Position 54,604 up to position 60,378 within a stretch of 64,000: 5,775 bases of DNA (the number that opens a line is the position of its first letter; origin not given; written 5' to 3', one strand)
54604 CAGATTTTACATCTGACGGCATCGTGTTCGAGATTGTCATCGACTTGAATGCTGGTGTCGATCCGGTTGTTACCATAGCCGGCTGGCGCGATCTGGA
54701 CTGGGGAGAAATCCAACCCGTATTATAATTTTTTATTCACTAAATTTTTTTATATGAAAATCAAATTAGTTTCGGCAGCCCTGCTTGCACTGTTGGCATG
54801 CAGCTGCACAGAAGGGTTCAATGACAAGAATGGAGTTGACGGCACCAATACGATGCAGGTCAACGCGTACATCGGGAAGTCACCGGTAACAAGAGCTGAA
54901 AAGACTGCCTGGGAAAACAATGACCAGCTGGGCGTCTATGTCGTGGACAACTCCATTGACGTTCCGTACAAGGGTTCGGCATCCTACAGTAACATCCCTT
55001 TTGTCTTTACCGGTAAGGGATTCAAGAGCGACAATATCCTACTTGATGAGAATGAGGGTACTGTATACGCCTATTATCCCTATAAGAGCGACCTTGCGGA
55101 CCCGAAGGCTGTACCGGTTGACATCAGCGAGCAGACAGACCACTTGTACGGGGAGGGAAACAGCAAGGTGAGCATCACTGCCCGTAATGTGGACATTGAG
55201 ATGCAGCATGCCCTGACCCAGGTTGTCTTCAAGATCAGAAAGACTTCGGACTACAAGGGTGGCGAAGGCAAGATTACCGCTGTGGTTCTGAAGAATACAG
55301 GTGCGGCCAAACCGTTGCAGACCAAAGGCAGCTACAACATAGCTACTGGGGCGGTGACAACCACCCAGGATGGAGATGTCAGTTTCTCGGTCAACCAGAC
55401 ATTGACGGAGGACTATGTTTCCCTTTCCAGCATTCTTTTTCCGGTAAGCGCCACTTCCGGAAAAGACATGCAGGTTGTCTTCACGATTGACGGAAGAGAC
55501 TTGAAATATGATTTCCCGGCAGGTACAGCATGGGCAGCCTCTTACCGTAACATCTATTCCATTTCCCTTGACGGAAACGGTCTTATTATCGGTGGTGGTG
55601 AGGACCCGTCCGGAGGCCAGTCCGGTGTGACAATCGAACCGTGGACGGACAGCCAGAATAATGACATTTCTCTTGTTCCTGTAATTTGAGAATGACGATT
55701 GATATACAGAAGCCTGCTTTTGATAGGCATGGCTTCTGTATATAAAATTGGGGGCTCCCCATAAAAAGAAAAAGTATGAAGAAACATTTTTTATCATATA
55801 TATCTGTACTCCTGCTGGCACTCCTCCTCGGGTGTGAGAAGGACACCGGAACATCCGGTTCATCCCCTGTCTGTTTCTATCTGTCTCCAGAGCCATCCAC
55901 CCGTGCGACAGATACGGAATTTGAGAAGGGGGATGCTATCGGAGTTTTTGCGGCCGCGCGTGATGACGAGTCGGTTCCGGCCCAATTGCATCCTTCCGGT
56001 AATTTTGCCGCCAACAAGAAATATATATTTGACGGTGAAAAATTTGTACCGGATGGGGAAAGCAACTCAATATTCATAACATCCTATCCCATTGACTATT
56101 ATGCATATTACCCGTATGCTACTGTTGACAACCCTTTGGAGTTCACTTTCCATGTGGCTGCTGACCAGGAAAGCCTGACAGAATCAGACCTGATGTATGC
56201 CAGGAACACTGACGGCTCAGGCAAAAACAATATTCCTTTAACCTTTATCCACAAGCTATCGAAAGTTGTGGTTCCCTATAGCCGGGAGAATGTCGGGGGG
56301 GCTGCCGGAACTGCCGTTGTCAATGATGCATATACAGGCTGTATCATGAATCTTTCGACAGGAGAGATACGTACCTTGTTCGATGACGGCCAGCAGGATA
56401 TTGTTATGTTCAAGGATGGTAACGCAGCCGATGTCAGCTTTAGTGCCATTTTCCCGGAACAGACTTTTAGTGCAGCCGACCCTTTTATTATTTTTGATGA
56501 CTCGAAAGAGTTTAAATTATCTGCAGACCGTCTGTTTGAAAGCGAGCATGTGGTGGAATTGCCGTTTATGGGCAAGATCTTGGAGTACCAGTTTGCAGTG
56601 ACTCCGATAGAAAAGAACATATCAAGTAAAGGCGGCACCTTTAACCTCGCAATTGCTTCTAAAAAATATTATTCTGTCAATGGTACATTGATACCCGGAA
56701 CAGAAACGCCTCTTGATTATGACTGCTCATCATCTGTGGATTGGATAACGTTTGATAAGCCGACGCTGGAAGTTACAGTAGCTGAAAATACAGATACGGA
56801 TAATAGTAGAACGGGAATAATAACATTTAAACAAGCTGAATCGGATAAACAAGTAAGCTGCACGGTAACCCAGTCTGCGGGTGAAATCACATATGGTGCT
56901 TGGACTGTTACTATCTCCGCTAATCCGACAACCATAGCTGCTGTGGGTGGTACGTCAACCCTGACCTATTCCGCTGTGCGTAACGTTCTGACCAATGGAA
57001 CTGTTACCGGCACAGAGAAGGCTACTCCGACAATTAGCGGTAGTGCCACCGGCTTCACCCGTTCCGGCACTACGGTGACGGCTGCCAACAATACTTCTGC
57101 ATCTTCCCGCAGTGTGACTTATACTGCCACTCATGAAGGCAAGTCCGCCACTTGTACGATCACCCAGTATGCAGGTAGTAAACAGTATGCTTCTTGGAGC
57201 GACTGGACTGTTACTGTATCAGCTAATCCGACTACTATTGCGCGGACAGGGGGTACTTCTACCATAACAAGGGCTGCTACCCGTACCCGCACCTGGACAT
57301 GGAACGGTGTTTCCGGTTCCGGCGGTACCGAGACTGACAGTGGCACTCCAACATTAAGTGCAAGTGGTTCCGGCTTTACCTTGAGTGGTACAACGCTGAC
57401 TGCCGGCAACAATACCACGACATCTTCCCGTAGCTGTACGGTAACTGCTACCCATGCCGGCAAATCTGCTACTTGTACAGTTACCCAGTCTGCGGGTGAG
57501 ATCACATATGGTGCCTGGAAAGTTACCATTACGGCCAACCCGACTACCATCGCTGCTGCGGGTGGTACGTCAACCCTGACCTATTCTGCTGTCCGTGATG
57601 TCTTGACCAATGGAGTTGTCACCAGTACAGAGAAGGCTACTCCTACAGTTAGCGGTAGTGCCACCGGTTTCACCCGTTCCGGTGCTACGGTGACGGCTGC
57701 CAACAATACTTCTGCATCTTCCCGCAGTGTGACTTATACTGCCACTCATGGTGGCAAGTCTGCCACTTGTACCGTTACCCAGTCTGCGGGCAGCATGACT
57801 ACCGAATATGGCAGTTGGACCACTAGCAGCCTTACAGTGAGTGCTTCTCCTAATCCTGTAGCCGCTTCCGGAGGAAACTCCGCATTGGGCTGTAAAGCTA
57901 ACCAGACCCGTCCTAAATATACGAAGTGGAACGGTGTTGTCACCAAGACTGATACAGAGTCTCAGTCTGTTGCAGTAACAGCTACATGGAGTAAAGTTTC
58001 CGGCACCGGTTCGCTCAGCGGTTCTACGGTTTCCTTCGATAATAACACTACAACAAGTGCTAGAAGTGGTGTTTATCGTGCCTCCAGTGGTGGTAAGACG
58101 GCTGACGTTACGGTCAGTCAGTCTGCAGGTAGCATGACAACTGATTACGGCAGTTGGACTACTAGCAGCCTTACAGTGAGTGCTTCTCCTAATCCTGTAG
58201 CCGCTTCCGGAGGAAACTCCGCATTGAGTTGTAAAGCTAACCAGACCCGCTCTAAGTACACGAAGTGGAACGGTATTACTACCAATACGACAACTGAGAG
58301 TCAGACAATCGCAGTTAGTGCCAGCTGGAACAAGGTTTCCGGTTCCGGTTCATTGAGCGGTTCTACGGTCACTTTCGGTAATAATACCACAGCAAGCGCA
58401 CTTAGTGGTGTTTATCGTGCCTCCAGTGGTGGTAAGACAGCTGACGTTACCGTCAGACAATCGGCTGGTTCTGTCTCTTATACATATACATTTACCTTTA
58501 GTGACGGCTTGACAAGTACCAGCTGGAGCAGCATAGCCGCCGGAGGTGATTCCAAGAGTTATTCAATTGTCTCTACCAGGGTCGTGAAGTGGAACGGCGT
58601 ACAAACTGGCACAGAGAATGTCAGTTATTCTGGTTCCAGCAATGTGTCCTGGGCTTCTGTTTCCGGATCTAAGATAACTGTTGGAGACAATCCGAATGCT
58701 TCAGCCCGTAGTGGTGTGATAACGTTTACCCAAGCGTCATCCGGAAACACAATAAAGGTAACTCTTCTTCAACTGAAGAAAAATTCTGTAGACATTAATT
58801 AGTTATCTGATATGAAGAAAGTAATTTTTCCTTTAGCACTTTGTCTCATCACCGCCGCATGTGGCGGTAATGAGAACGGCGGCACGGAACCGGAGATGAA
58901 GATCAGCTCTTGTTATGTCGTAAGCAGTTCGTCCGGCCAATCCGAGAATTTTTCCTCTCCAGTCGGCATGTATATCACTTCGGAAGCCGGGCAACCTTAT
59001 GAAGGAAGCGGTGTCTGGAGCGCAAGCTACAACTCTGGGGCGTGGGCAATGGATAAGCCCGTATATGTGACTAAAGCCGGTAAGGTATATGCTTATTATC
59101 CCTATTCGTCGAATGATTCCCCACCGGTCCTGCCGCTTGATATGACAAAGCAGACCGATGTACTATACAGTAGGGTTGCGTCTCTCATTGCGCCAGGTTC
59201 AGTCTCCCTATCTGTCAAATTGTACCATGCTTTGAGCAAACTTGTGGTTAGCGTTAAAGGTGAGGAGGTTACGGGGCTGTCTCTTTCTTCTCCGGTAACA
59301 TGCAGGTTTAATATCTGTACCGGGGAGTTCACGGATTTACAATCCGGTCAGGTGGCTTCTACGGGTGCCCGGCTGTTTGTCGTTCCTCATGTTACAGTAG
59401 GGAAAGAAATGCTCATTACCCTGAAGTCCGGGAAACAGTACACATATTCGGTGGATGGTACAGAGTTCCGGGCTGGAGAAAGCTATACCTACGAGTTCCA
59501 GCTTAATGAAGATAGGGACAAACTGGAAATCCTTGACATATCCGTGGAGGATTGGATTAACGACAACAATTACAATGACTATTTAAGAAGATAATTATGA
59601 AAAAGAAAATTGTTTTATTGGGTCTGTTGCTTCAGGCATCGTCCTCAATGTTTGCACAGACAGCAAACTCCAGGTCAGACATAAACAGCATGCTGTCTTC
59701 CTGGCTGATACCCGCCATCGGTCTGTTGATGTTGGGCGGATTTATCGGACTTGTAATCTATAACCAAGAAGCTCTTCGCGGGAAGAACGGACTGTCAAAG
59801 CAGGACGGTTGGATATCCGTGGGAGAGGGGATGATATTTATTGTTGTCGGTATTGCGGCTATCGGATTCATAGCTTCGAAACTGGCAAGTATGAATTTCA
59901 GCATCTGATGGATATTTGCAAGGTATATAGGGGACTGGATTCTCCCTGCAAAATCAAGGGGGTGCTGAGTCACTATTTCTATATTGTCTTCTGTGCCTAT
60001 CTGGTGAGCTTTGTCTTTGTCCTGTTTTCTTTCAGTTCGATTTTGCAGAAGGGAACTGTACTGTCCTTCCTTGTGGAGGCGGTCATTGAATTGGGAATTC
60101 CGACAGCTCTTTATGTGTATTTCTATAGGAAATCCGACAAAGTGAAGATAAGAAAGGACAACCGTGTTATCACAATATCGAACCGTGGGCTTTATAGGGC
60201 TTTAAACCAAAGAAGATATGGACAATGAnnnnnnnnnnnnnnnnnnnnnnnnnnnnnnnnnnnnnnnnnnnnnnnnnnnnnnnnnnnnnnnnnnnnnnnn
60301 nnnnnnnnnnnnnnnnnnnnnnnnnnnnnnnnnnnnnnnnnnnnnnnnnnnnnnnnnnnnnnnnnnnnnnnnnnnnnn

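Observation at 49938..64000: An Mfa-type (type V pilus) fimbrial cluster transcriptionally fused to conjugative transposon traE-traJ, with ssb embedded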

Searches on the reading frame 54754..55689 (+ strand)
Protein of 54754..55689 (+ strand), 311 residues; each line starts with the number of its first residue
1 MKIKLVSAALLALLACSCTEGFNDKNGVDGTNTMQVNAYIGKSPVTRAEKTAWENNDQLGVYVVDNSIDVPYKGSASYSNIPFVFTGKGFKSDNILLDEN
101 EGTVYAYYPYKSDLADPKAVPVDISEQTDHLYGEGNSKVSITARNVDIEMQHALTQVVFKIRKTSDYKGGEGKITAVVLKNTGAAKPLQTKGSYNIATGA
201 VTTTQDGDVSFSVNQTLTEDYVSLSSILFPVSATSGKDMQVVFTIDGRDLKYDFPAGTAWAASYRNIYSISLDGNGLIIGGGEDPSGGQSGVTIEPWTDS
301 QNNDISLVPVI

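Call 3: search_protein_families(library=pfam, proteins=[window:54754-55689:+], max_evalue=0.01)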
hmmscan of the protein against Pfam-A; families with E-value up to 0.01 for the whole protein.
window:54754-55689:+ (311 aa): 1 family
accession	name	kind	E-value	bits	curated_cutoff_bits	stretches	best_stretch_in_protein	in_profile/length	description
PF13149.12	Mfa_like_1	-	1.3e-34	120.7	27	1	46-297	1-246/246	Fimbrillin-like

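Call 37: search_dna_similar(query=window:54754-55689:+, collection=plasmids, mode=protein, max_rows=40, max_evalue=0.001)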
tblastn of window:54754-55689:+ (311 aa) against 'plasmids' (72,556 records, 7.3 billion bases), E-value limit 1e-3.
Records with a match: 12; places in all: 25; records where one place covers at least 80% of the query: 5.
Best place of each record, by identity: >=99% 1; <60% 11.
By first word of the organism name: Bacteroides 9; Parabacteroides 2; Phocaeicola 1.
By predicted mobility (MOB-suite, as given by PLSDB): non-mobilizable 7; mobilizable 5.
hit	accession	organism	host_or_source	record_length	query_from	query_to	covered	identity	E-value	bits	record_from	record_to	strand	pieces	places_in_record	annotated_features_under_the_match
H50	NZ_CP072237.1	Bacteroides uniformis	Homo sapiens,cultured bacterial ...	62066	1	311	100%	99.4%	0e+0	569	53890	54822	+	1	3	fimbrillin family protein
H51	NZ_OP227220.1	Bacteroides sp.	-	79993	17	311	95%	44.7%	6e-71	245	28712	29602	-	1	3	fimbrillin family protein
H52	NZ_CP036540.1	Bacteroides fragilis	Homo sapiens,blood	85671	17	311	95%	44.7%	6e-71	245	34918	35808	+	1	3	fimbrillin family protein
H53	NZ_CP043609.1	Bacteroides fragilis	Homo sapiens,cell culture,feces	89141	17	311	95%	44.7%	6e-71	245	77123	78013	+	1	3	fimbrillin family protein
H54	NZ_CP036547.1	Bacteroides fragilis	Homo sapiens,blood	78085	17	311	95%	44.4%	2e-70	243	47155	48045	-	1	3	fimbrillin family protein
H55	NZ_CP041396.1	Bacteroides ovatus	Homo sapiens,cell culture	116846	57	297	77%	30.0%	9e-23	105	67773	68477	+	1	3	fimbrillin family protein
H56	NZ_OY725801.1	Parabacteroides distasonis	-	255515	53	274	71%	29.5%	8e-20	97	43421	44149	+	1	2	fimbrillin family protein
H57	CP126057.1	Phocaeicola dorei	Homo sapiens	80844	1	235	76%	26.4%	9e-6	55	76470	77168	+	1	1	fimbrillin family protein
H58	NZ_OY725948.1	Bacteroides finegoldii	-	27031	34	272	77%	22.3%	5e-5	52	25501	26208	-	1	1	fimbrillin family protein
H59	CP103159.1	Bacteroides fragilis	Homo sapiens,cell culture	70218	43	235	62%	26.7%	6e-7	58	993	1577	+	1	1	fimbrillin family protein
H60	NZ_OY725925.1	Bacteroides finegoldii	-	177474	22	230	67%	23.9%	4e-4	50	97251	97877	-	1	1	fimbrillin family protein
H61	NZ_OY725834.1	Parabacteroides distasonis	-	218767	125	274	48%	28.5%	2e-4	50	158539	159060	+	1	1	fimbrillin family protein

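Call 38: get_annotated_region(hit=H55, flank=14000)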
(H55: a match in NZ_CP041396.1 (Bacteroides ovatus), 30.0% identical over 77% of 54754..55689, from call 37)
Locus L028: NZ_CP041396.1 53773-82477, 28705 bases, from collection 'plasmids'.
description: Bacteroides ovatus strain 3725 D1 iv plasmid unnamed1, complete sequence
organism: Bacteroides ovatus (NCBI taxid 28116)
taxonomy: Bacteria; Bacteroidota; Bacteroidia; Bacteroidales; Bacteroidaceae; Bacteroides; Bacteroides ovatus
host: -; source: Homo sapiens,cell culture; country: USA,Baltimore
typing (MOB-suite, as given by PLSDB): mobilizable; relaxase MOBP
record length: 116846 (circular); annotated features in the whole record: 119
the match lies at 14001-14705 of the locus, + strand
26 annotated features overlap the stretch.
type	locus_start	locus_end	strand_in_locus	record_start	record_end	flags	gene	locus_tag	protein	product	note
CDS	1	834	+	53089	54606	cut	-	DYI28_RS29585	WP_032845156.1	DUF3945 domain-containing protein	-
CDS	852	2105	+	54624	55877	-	-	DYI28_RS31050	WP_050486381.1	hypothetical protein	-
CDS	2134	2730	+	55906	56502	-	-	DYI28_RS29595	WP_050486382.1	hypothetical protein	-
CDS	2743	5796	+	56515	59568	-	-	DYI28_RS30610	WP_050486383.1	LPD23 domain-containing protein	-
CDS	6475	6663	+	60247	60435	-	-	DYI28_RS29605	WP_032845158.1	hypothetical protein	-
CDS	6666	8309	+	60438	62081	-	-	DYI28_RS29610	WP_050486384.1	zincin-like metallopeptidase domain-containing protein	-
CDS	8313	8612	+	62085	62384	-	-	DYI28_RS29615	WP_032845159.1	hypothetical protein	-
CDS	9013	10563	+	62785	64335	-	-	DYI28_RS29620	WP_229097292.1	type IV secretory system conjugative DNA transfer family protein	-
CDS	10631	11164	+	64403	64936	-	-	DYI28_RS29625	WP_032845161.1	DUF3575 domain-containing protein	-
CDS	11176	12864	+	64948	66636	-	-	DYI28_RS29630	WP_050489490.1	hypothetical protein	-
CDS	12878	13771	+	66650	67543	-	-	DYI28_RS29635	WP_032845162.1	DUF5119 domain-containing protein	-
CDS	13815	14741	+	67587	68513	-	-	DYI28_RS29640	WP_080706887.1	fimbrillin family protein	-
CDS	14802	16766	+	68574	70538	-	-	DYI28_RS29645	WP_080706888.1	fimbrillin family protein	-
CDS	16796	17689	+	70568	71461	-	-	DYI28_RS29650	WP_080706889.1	fimbrillin family protein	-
CDS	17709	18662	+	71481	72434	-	-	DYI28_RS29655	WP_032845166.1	InlB B-repeat-containing protein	-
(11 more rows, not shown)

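Call 39: get_annotated_region(hit=H57, flank=12000)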
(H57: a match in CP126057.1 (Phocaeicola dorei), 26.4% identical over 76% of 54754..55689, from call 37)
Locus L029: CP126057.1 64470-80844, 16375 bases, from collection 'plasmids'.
description: Phocaeicola dorei strain 2 plasmid unnamed, complete sequence
organism: Phocaeicola dorei (NCBI taxid 357276)
taxonomy: Bacteria; Bacteroidota; Bacteroidia; Bacteroidales; Bacteroidaceae; Phocaeicola; Phocaeicola dorei
host: -; source: Homo sapiens; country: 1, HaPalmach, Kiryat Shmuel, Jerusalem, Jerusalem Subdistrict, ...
typing (MOB-suite, as given by PLSDB): non-mobilizable; replicon rep_cluster_1702
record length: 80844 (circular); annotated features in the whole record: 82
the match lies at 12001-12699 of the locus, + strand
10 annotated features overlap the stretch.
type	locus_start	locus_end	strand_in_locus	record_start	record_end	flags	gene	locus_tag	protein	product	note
CDS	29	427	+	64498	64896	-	-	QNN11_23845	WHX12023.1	exo-poly-alpha-D-galacturonosidase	-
CDS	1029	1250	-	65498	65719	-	-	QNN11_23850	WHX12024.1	hypothetical protein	-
CDS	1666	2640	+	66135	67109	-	-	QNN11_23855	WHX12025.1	zincin-like metallopeptidase domain-containing protein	-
CDS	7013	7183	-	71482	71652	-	-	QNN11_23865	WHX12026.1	hypothetical protein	-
CDS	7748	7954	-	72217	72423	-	-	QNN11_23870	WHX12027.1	hypothetical protein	-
CDS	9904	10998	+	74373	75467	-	-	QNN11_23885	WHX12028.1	DUF3575 domain-containing protein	-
CDS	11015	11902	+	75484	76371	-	-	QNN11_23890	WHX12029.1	hypothetical protein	-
CDS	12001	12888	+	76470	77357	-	-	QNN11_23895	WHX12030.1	fimbrillin family protein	-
CDS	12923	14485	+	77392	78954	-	-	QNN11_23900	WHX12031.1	fimbrillin family protein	-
CDS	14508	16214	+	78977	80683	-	-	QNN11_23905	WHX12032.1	fimbrillin family protein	-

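Call 76: search_solved_structures(query=window:54754-55689:+, max_evalue=1)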
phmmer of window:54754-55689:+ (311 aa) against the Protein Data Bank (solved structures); distinct sequences matched with E-value up to 1: 3.
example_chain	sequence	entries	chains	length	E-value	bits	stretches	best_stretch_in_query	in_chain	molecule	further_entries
4k4k_A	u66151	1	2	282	7.4e-10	42.1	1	28-286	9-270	Putative cell adhesion protein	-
3t2l_A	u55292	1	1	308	1.6e-06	31.1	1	90-212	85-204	Putative cell adhesion protein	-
3ufi_A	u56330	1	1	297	0.00017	24.5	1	36-232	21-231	hypothetical protein BACOVA_04980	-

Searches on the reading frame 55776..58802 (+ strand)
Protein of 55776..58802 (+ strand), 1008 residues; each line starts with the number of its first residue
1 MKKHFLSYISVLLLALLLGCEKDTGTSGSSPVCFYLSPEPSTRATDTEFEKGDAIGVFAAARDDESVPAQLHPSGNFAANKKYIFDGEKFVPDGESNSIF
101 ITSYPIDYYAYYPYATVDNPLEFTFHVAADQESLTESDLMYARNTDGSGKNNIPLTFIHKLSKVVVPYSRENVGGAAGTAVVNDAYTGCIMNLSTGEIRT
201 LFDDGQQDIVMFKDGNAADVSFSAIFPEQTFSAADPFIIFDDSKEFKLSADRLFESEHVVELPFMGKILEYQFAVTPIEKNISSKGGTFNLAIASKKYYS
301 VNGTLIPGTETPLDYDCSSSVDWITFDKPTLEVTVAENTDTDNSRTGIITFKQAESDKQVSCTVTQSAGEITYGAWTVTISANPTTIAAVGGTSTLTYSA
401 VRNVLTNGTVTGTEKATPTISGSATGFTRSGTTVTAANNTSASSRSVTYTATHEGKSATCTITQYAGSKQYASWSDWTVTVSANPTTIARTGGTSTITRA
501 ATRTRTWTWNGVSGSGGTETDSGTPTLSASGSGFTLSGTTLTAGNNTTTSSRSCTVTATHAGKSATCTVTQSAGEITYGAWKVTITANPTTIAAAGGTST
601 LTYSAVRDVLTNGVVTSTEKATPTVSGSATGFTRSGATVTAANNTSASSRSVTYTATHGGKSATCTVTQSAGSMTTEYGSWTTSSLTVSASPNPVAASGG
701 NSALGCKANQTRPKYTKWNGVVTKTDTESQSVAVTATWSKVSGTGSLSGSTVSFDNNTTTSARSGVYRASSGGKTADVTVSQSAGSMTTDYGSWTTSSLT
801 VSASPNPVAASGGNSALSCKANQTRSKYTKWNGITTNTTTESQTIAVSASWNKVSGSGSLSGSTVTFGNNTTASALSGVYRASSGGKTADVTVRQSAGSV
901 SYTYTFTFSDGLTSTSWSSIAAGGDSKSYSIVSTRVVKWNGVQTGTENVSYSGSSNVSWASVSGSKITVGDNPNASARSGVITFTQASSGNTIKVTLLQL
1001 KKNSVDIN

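Call 3: search_protein_families(library=pfam, proteins=[window:55776-58802:+], max_evalue=0.01)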
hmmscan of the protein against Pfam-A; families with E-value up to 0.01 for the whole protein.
window:55776-58802:+ (1008 aa): 2 families
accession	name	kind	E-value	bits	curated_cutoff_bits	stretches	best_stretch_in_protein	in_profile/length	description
PF13149.12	Mfa_like_1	-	1.3e-29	104.4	27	1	42-253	1-216/246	Fimbrillin-like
PF13004.13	BACON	-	6.2e-11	42.6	25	2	318-366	6-60/61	Putative binding domain, N-terminal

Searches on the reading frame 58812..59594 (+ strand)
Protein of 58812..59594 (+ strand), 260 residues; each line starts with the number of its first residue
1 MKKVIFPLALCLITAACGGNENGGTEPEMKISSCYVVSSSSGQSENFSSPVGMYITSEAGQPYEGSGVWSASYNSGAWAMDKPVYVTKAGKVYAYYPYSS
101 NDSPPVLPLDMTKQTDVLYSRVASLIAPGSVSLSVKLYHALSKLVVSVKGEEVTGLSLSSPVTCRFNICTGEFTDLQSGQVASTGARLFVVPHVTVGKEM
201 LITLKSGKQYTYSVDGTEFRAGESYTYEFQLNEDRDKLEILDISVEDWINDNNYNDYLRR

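Call 3: search_protein_families(library=pfam, proteins=[window:58812-59594:+], max_evalue=0.01)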
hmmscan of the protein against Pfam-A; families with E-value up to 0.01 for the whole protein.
window:58812-59594:+ (260 aa): 1 family
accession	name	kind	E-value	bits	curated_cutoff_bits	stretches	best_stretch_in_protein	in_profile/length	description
PF13149.12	Mfa_like_1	-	1.6e-20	74.6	27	1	52-248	15-246/246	Fimbrillin-like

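Call 5: search_protein_families(library=ncbifam, proteins=[window:58812-59594:+], max_evalue=0.01)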
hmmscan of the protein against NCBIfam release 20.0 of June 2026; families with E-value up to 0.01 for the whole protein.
window:58812-59594:+ (260 aa): 0 families

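Call 75: search_solved_structures(query=A4, max_evalue=1)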
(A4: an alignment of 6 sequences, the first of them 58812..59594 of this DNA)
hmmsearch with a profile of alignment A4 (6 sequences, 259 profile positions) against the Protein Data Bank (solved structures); distinct sequences matched with E-value up to 1: 14.
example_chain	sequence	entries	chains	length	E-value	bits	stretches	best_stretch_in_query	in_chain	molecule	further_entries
3ufi_A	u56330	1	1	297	1.7e-09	40.6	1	101-251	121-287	hypothetical protein BACOVA_04980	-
4k4k_A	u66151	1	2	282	4.5e-08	36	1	48-251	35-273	Putative cell adhesion protein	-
3t2l_A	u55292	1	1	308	1.2e-06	31.3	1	62-184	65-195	Putative cell adhesion protein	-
3sy6_A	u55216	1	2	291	0.0008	22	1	20-101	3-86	Fimbrial protein BF1861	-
6eyg_A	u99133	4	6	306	0.097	15.2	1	122-249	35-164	Osmotically activated L-carnitine/choline ABC transporter substrate-binding protein OpuCC | Choline binding protein OpuBC | Choline-binding protein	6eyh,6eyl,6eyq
1qm6_A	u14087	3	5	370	0.13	14.8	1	203-254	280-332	PHOSPHOLIPASE C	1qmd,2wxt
2wxu_A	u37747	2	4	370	0.14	14.7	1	203-254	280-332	PHOSPHOLIPASE C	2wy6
1ca1_A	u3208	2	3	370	0.14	14.7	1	203-254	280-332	ALPHA-TOXIN | PHOSPHOLIPASE C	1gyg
3r6u_A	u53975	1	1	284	0.16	14.5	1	122-249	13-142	Choline-binding protein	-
1kho_A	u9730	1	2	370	0.19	14.3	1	202-255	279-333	alpha-toxin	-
3p24_A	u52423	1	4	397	0.35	13.4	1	1-60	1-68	BFT-3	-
8h3x_C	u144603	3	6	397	0.36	13.4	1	1-60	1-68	Fragilysin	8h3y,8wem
8wen_C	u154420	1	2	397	0.41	13.2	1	1-60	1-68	Metalloprotease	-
1ogm_X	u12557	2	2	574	0.95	12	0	133-220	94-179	DEXTRANASE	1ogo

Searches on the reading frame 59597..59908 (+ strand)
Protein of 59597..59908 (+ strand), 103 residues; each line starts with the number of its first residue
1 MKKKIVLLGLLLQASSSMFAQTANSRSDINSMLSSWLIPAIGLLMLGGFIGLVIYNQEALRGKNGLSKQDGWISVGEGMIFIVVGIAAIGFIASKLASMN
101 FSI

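Call 3: search_protein_families(library=pfam, proteins=[window:59597-59908:+], max_evalue=0.01)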
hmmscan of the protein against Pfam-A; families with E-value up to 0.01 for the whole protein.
window:59597-59908:+ (103 aa): 0 families

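Call 5: search_protein_families(library=ncbifam, proteins=[window:59597-59908:+], max_evalue=0.01)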
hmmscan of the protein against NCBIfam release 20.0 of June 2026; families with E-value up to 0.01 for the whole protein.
window:59597-59908:+ (103 aa): 0 families

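Call 91: search_protein_families(library=pfam, proteins=[window:59597-59908:+], max_evalue=5)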
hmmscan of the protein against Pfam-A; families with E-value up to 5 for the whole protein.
window:59597-59908:+ (103 aa): 1 family
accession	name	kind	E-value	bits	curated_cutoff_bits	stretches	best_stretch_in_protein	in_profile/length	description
PF20077.4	CcmD_alt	-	0.22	12.1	23.5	1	9-55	3-49/61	CcmD family protein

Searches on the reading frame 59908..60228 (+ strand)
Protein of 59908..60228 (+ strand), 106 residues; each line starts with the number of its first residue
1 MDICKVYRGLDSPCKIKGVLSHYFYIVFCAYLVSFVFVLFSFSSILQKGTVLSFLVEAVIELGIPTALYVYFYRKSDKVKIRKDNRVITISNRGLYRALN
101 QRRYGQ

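Call 91: search_protein_families(library=pfam, proteins=[window:59908-60228:+], max_evalue=5)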
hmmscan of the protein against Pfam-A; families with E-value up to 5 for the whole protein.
window:59908-60228:+ (106 aa): 1 family
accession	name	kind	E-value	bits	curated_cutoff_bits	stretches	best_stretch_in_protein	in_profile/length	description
PF17424.7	DUF5411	-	0.1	13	30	1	24-86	9-68/134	Family of unknown function (DUF5411)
